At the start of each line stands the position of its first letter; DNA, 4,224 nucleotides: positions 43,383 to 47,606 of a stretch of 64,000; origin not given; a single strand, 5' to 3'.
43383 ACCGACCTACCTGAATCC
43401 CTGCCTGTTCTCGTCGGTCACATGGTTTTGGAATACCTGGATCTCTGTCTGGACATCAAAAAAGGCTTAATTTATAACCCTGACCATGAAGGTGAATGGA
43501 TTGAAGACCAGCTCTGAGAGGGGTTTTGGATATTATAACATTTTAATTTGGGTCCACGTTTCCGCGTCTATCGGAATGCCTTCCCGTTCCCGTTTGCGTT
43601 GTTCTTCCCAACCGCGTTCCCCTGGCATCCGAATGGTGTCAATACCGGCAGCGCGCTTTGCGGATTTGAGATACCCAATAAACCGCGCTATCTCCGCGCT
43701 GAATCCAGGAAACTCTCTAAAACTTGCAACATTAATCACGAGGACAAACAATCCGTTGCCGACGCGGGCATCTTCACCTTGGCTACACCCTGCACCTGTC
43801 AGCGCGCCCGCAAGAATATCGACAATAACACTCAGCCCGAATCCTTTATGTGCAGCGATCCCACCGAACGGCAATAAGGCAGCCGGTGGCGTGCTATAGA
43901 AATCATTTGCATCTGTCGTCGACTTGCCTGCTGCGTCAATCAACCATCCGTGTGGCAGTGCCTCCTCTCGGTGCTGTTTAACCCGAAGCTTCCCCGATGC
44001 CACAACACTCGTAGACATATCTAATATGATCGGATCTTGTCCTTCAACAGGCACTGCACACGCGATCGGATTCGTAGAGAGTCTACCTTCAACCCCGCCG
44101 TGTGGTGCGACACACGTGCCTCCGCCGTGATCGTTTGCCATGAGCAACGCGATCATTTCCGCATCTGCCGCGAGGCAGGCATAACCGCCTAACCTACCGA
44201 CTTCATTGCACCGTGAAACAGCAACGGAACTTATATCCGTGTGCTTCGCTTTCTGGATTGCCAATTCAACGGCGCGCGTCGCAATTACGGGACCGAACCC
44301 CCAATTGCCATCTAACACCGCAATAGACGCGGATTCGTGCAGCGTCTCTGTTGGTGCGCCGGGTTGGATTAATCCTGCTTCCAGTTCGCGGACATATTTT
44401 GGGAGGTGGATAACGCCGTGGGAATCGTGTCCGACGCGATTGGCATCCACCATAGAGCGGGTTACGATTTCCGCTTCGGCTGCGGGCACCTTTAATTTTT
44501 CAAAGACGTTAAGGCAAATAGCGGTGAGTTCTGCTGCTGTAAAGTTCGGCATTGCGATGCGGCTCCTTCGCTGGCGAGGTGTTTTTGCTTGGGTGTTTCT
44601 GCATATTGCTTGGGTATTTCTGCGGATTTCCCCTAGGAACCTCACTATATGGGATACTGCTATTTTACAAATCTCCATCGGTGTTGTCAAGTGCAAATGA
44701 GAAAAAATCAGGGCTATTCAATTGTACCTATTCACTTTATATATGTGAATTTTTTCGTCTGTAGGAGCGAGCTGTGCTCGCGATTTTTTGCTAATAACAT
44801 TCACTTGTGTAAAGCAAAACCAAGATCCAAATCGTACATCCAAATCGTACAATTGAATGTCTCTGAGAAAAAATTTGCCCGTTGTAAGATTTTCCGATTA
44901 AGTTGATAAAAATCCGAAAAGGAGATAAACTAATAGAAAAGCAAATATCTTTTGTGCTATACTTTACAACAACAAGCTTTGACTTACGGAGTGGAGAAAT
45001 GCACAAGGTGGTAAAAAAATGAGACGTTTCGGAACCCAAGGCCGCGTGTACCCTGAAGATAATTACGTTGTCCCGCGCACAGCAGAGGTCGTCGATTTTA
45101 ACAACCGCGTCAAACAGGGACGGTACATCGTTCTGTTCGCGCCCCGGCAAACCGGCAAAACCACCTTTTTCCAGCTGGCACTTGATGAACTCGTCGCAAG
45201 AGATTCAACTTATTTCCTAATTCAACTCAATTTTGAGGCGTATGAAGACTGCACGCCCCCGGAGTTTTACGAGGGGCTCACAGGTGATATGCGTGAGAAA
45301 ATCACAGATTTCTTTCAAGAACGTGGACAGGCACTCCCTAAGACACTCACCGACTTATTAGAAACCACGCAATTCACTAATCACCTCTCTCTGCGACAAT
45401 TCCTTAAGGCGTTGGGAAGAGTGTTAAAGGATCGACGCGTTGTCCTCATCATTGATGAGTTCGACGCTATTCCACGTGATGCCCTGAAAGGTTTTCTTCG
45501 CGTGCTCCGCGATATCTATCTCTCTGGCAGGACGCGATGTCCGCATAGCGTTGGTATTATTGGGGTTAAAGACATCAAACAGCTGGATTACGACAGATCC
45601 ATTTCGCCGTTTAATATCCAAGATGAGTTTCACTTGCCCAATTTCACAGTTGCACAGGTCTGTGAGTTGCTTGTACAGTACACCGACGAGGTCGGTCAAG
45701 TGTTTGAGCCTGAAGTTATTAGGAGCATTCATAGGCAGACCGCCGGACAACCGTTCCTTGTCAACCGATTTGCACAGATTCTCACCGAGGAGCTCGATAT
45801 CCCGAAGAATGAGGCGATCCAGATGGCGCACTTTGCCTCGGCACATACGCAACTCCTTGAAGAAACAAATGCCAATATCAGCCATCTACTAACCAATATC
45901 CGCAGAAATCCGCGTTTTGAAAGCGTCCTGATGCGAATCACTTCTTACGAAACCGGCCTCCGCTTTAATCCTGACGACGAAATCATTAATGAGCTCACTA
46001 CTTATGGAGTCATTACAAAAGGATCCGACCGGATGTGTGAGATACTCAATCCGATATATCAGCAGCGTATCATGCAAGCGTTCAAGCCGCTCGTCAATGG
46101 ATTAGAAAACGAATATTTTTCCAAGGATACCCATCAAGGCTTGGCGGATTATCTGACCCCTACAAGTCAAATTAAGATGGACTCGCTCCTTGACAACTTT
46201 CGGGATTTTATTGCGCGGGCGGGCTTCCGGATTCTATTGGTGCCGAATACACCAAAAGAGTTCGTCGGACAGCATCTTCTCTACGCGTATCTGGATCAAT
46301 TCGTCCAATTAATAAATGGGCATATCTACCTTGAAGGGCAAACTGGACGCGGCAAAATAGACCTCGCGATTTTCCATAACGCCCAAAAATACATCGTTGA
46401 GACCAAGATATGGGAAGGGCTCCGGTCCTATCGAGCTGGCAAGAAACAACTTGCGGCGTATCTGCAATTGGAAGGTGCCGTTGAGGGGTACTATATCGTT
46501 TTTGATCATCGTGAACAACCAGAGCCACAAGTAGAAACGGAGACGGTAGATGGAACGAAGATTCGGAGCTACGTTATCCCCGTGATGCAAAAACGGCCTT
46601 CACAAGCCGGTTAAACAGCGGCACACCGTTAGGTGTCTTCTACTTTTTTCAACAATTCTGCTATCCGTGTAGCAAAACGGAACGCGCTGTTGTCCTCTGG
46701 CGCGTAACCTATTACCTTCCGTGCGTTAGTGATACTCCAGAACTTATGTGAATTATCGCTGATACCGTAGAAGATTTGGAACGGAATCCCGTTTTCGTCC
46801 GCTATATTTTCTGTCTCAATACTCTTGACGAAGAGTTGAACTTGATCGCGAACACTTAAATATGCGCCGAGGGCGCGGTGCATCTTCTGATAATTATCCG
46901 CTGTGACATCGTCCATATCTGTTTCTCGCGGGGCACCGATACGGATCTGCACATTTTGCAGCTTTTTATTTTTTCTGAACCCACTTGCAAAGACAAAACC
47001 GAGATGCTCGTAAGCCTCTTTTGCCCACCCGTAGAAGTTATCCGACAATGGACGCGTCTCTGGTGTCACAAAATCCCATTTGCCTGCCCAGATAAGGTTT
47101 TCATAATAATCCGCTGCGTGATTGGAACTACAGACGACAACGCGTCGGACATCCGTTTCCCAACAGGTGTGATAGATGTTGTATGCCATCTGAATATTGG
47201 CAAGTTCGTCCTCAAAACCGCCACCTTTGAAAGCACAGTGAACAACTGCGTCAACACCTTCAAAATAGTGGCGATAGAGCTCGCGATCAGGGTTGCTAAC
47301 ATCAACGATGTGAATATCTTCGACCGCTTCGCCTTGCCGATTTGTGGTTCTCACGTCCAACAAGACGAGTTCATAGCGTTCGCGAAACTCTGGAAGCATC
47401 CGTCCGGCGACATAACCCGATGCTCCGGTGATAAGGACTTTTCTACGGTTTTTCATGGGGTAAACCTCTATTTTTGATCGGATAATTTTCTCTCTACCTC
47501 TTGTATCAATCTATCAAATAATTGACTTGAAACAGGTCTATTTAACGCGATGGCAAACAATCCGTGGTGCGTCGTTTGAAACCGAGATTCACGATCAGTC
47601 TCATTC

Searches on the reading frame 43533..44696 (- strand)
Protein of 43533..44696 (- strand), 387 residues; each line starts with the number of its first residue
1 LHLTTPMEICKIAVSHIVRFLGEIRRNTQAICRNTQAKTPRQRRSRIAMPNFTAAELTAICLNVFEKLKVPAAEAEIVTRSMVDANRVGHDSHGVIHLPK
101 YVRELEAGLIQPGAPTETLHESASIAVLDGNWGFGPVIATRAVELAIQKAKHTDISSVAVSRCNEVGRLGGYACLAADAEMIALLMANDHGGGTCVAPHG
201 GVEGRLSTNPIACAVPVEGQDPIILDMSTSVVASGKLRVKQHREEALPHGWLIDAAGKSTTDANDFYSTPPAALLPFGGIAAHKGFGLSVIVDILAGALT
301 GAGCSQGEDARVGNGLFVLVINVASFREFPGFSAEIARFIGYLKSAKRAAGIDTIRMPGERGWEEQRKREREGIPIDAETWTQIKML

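Call 3: search_protein_families(library=pfam, proteins=[window:43533-44696:-], max_evalue=0.01)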
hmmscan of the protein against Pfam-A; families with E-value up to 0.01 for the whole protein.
window:43533-44696:- (387 aa): 1 family
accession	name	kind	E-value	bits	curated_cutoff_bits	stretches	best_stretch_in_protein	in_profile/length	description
PF02615.19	Ldh_2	-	1.2e-102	343.9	38.8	1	53-385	2-333/333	Malate/L-lactate dehydrogenase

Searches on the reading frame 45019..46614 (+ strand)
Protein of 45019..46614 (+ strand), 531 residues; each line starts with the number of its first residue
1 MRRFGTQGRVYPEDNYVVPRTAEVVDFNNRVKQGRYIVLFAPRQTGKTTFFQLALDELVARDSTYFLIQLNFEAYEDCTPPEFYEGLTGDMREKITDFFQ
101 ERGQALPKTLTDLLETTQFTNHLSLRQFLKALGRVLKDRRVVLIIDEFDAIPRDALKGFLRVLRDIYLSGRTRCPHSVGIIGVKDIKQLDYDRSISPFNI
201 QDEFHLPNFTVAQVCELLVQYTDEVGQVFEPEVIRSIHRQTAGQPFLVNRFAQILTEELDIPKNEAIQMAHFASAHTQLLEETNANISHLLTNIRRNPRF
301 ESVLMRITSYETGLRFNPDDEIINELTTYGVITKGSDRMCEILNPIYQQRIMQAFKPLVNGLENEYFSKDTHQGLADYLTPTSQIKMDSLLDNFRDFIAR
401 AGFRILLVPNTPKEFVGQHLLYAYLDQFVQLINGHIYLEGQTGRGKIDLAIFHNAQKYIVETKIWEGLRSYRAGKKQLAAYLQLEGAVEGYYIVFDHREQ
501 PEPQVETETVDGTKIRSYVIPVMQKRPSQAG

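Call 3: search_protein_families(library=pfam, proteins=[window:45019-46614:+], max_evalue=0.01)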
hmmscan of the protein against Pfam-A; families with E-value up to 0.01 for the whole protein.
window:45019-46614:+ (531 aa): 5 families
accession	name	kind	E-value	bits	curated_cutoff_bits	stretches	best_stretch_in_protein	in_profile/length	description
PF14516.12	AAA_35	-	1.6e-12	47.4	27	1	16-348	13-326/331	AAA-like domain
PF13401.12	AAA_22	-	1.1e-10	42.3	27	1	33-184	4-124/130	AAA domain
PF13191.12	AAA_16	-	1.9e-05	25.7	32.6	1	28-156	16-149/167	AAA ATPase domain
PF13173.12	AAA_14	-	0.00084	19.8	27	0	35-82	3-49/129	AAA domain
PF09820.16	AAA-ATPase_like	-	0.0062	16.8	26.1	0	47-156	59-157/201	Predicted AAA-ATPase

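Call 4: search_protein_families(library=padloc, proteins=[window:45019-46614:+], max_evalue=0.1)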
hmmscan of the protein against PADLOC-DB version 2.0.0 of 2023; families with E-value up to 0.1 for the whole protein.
window:45019-46614:+ (531 aa): 4 families
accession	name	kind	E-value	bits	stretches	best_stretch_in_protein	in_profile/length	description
PDLC04789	PDC-S01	-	0.0021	15.2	1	27-58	10-41/375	-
PDLC02083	Cas4_II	-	0.014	13.8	1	435-484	65-113/186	-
PDLC04140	mad8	-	0.015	12.8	0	30-72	23-67/314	mads_8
PDLC04983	PDC-S26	-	0.05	11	0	421-484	72-136/413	-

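Call 5: search_protein_families(library=ncbifam, proteins=[window:45019-46614:+], max_evalue=0.1)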
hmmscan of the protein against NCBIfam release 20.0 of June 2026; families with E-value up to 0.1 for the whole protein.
window:45019-46614:+ (531 aa): 3 families
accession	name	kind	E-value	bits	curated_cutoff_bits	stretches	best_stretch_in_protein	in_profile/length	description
NF008358.0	PRK11147.1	equivalog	0.016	13.4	936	1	15-61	326-372/635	ABC transporter ATP-binding protein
NF038181.1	reg_ATPase_IniR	equivalog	0.022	13.1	750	1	208-273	123-181/827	isoniazid response ATPase/transcriptional regulator IniR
NF047389.1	ATPase_Sll1717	subfamily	0.028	13.5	75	0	109-166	154-218/454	P-loop ATPase, Sll1717 family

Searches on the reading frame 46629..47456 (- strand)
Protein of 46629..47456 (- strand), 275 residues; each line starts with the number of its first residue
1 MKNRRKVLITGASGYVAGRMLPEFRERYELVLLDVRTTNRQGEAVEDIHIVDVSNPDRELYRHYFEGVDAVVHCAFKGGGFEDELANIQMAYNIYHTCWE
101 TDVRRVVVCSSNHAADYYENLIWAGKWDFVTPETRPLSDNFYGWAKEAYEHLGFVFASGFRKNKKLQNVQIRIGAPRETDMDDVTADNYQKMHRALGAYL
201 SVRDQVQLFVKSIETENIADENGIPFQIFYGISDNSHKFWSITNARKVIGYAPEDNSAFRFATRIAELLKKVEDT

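Call 3: search_protein_families(library=pfam, proteins=[window:46629-47456:-], max_evalue=0.01)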
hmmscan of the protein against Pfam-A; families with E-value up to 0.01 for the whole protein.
window:46629-47456:- (275 aa): 3 families
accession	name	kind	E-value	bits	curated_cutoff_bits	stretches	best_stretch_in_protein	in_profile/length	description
PF01370.27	Epimerase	-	1.5e-11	44.6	20.9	1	7-119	1-123/240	NAD dependent epimerase/dehydratase family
PF13460.12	NAD_binding_10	-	7.2e-09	36.2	27.2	1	11-117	1-104/184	NAD(P)H-binding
PF01073.25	3Beta_HSD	-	0.0017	17.9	22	1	8-115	1-120/280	3-beta hydroxysteroid dehydrogenase/isomerase family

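Call 55: search_protein_families(library=ncbifam, proteins=[window:46629-47456:-], max_evalue=0.001)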
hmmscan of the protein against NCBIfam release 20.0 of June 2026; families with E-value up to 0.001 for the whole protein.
window:46629-47456:- (275 aa): 3 families
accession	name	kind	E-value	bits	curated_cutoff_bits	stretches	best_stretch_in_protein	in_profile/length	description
NF041293.1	G6PDh_Azf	equivalog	2.3e-29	102.6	400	1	5-258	3-250/252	NAD-dependent glucose-6-phosphate dehydrogenase Azf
NF042422.1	oxyalk_red_OleD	equivalog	3.4e-05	23.4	580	1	6-112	2-111/329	2-alkyl-3-oxoalkanoate reductase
TIGR03466.1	HpnA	hypoth_equivalog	0.00021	20.3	367.65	1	6-113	2-115/327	hopanoid-associated sugar epimerase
